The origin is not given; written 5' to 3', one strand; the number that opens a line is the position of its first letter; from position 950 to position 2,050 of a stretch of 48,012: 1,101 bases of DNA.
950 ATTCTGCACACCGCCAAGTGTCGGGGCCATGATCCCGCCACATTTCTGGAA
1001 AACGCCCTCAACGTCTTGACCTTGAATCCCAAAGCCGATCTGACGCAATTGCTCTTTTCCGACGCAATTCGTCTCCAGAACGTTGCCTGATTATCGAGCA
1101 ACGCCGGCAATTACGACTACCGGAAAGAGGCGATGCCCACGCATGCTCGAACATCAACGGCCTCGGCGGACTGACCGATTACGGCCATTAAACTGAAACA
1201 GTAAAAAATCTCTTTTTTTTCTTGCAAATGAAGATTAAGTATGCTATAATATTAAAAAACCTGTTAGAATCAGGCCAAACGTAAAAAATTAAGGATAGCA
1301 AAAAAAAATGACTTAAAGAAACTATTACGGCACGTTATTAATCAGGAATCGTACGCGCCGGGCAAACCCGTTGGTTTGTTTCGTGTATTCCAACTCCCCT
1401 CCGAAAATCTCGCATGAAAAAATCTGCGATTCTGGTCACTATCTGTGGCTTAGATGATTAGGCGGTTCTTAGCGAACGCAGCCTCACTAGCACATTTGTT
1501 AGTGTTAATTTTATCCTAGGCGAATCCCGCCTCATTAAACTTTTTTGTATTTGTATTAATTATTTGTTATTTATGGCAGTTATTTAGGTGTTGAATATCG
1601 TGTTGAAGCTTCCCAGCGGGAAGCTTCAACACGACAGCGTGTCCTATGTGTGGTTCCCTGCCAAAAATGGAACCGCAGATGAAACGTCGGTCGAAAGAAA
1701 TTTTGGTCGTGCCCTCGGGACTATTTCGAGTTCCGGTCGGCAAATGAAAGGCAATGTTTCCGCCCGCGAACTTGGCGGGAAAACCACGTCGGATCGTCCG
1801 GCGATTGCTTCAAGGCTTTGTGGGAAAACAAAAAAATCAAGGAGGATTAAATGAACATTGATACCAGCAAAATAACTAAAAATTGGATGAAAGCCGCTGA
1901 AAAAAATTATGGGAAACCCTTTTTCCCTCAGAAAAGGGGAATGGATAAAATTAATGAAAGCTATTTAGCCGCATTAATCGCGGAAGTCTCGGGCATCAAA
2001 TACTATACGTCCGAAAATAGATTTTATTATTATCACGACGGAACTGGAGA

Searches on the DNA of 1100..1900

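Call 116: search_rna_families(source=window, start=1100, end=1900, threshold=evalue, max_evalue=1)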
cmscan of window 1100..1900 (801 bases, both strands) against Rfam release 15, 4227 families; matches with E-value up to 1: 3.
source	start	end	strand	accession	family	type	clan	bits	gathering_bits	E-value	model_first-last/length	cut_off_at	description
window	1600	1634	+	RF04127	MIR8007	Gene; miRNA;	-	19.7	195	0.32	1-226/226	no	MIR8007 microRNA precursor family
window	1307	1381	-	RF02823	LPR69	Gene; sRNA;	-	18.3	40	0.32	1-82/82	no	Legionella RNA 69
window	1551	1636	+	RF02076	STnc100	Gene; sRNA;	-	16.3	47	0.48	1-206/206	no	Gammaproteobacterial sRNA STnc100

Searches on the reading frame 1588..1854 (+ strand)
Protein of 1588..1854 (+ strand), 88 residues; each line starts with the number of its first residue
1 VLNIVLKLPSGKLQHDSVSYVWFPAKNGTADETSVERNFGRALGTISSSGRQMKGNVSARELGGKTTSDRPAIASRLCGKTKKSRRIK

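Call 4: search_protein_families(library=pfam, proteins=[window:1588-1854:+], max_evalue=0.01)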
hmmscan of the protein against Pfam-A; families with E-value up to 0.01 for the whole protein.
window:1588-1854:+ (88 aa): 0 families

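Call 8: search_protein_families(library=phrogs, proteins=[window:1588-1854:+], max_evalue=0.01)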
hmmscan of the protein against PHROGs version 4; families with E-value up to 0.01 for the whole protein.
window:1588-1854:+ (88 aa): 0 families
